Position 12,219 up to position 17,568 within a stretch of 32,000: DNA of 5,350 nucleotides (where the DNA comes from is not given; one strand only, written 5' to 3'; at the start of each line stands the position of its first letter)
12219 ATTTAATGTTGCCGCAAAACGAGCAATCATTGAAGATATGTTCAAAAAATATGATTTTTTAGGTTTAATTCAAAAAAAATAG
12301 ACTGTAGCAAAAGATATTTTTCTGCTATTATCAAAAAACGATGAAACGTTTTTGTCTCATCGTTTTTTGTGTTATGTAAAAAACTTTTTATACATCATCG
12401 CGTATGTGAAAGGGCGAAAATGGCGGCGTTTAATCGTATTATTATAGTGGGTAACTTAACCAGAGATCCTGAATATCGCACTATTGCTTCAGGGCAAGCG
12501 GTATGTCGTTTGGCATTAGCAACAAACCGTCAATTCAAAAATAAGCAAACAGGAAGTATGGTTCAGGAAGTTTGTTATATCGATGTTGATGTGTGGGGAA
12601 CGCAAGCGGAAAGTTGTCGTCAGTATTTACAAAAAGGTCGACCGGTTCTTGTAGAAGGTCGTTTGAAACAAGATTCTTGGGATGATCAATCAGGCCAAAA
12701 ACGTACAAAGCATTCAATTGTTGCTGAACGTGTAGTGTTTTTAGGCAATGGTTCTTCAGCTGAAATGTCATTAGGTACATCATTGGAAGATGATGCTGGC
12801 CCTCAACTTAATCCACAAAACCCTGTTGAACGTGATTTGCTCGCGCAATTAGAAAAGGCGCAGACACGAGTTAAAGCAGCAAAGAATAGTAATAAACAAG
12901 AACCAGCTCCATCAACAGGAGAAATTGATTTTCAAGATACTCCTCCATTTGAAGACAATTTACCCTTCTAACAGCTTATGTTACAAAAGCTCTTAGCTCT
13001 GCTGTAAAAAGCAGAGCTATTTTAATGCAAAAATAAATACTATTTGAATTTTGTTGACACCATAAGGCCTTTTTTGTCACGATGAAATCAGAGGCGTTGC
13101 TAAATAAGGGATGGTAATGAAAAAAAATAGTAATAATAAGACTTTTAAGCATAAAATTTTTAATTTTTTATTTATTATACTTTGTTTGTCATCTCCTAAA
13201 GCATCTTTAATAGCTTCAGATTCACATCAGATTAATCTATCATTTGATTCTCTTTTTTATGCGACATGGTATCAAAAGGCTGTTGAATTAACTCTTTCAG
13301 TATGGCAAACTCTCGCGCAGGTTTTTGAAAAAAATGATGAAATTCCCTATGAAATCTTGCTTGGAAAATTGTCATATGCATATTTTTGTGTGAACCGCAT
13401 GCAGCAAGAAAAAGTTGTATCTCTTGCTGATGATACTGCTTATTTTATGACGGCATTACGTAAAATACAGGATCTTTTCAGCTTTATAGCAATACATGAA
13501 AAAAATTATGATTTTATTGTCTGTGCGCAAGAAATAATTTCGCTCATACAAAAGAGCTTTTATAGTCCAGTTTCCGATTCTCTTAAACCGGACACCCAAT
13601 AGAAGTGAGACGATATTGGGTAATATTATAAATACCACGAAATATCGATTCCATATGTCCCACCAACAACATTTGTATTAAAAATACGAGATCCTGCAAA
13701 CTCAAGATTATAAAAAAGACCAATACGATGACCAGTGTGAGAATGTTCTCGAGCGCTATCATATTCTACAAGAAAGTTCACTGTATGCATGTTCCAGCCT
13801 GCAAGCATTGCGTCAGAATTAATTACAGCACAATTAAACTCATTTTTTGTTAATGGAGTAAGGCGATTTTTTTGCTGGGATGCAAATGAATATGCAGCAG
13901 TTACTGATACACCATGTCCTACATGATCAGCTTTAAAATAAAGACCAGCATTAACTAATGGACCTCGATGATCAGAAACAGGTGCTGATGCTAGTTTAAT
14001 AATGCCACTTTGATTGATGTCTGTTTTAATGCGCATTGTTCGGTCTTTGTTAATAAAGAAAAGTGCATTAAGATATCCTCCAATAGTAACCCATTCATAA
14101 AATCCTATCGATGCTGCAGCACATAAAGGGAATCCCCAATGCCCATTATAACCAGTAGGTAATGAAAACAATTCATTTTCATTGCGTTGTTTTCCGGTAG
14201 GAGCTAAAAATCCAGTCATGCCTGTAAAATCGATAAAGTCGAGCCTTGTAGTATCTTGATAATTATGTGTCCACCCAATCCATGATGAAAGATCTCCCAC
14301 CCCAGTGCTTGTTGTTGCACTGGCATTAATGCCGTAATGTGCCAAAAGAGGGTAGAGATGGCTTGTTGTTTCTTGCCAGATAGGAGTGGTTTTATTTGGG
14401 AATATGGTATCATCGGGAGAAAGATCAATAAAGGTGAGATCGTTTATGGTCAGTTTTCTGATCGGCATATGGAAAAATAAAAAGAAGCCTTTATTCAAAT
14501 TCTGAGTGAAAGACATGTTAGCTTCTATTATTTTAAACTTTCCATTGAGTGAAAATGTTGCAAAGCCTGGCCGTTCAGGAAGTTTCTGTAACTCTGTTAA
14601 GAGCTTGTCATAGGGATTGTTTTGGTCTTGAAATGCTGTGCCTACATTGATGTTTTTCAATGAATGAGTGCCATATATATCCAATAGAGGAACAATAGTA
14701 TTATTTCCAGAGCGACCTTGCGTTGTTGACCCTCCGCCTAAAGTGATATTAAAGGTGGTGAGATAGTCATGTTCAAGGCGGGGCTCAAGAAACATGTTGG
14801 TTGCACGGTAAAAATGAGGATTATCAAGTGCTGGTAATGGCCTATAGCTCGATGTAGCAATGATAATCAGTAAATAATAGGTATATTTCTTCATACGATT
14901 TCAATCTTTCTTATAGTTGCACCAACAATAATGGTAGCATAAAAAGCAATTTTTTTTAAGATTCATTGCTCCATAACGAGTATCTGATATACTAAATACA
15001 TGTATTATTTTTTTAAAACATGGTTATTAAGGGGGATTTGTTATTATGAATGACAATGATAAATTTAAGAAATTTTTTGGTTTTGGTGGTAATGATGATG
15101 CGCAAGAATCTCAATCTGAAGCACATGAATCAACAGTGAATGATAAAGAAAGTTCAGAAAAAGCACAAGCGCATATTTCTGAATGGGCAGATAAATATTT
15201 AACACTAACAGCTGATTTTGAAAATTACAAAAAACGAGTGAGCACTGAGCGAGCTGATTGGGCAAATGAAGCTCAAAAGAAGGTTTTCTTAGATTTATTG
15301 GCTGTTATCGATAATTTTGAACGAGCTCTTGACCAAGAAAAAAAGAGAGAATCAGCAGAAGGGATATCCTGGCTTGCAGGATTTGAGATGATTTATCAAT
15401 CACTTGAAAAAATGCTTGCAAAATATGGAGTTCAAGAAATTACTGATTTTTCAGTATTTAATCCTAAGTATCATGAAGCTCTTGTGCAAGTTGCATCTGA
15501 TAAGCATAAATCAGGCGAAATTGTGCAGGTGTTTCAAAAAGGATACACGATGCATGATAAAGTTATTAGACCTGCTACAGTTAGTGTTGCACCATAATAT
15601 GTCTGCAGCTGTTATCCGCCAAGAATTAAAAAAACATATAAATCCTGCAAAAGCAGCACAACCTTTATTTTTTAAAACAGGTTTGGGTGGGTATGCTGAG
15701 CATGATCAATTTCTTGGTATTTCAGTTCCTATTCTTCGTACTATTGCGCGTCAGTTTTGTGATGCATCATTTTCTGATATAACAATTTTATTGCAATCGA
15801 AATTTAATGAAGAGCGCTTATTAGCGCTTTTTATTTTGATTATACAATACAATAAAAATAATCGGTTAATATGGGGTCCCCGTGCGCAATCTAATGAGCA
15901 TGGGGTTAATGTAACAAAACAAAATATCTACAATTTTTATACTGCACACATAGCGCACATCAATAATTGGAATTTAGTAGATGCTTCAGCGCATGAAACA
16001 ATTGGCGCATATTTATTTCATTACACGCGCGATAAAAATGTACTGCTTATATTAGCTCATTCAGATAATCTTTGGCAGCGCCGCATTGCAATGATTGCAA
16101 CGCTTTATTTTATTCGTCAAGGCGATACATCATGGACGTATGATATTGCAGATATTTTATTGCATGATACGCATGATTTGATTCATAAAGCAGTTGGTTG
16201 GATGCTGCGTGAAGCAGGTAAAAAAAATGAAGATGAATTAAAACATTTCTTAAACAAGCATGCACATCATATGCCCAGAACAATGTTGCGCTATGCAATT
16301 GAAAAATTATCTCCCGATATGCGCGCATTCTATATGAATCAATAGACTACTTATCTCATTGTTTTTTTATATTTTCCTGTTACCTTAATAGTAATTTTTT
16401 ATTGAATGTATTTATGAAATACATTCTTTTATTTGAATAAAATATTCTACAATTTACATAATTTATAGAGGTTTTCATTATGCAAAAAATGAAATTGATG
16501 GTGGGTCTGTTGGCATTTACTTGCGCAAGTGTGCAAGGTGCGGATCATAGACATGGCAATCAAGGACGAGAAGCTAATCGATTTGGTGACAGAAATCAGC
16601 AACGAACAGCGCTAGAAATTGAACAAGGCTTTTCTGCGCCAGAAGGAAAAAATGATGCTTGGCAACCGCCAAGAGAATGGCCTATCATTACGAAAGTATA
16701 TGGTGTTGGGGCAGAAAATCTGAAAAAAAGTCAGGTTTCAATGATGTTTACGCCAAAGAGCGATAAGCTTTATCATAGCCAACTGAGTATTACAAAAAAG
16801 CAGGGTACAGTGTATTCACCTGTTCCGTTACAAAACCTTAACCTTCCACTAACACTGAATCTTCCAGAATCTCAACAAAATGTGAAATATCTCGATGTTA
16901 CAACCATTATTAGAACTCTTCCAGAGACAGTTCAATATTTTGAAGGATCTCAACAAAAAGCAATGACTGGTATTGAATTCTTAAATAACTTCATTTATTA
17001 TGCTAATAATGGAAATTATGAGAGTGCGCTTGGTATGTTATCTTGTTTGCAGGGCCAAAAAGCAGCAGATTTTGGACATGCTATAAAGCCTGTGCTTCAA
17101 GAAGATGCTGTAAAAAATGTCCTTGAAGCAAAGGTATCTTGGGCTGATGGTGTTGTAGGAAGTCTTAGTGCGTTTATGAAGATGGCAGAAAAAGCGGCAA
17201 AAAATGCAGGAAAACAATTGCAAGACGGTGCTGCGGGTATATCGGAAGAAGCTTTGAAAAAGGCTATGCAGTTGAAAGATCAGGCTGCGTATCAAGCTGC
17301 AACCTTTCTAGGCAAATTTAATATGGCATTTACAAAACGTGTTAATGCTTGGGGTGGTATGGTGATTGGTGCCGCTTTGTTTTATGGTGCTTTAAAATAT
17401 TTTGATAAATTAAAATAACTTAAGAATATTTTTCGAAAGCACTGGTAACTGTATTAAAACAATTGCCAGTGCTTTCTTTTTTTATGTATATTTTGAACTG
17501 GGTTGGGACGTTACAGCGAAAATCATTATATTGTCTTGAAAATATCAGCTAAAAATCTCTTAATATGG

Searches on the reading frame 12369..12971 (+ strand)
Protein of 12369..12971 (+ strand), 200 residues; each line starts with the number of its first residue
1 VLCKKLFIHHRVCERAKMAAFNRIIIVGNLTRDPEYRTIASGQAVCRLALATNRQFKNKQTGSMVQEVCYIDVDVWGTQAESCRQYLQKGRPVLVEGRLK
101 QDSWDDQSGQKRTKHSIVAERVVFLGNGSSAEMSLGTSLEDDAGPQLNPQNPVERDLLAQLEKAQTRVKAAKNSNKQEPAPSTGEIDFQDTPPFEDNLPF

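Call 26: search_protein_families(library=pfam, proteins=[window:12369-12971:+], max_evalue=0.00001)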
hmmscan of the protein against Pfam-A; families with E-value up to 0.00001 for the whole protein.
window:12369-12971:+ (200 aa): 1 family
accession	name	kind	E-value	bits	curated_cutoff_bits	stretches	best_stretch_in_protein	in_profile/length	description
PF00436.31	SSB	-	1.7e-36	124.9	26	1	21-125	1-104/104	Single-strand binding protein family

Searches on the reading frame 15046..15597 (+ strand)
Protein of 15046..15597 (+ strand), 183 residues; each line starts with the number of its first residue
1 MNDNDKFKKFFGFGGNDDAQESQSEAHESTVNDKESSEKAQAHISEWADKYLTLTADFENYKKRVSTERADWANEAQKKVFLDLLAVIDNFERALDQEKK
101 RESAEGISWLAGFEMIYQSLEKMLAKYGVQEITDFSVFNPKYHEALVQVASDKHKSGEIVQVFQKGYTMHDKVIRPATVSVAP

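Call 26: search_protein_families(library=pfam, proteins=[window:15046-15597:+], max_evalue=0.00001)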
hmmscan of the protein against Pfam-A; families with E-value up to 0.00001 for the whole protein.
window:15046-15597:+ (183 aa): 1 family
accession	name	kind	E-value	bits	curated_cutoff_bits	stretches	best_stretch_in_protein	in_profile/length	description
PF01025.24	GrpE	-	4.7e-48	163.4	25.8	1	21-182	4-164/165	GrpE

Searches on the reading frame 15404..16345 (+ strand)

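Call 26: search_protein_families(library=pfam, proteins=[window:15404-16345:+], max_evalue=0.00001)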
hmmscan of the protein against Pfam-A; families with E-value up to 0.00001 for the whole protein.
window:15404-16345:+ (313 aa): 1 family
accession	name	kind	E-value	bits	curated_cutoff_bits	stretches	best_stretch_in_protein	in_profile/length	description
PF08713.17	DNA_alkylation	-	1.5e-57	195.2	21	1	71-302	1-213/213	DNA alkylation repair enzyme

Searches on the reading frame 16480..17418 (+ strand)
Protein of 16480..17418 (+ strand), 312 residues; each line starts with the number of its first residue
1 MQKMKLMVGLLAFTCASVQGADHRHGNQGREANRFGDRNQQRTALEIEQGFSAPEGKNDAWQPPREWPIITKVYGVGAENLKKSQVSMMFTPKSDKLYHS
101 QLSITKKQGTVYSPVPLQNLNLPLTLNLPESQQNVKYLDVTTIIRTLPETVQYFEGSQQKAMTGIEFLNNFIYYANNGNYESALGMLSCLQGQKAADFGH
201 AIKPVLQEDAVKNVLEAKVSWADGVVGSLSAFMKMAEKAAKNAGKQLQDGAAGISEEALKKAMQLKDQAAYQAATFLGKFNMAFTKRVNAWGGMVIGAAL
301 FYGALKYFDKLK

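Call 5: search_protein_families(library=pfam, proteins=[window:16480-17418:+], max_evalue=0.1)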
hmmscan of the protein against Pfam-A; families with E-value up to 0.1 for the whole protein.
window:16480-17418:+ (312 aa): 1 family
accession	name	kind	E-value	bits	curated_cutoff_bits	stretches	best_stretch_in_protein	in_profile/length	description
PF14613.12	HAM1_C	-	0.07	13.7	27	0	201-287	29-115/162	HAM1-like, C-terminal domain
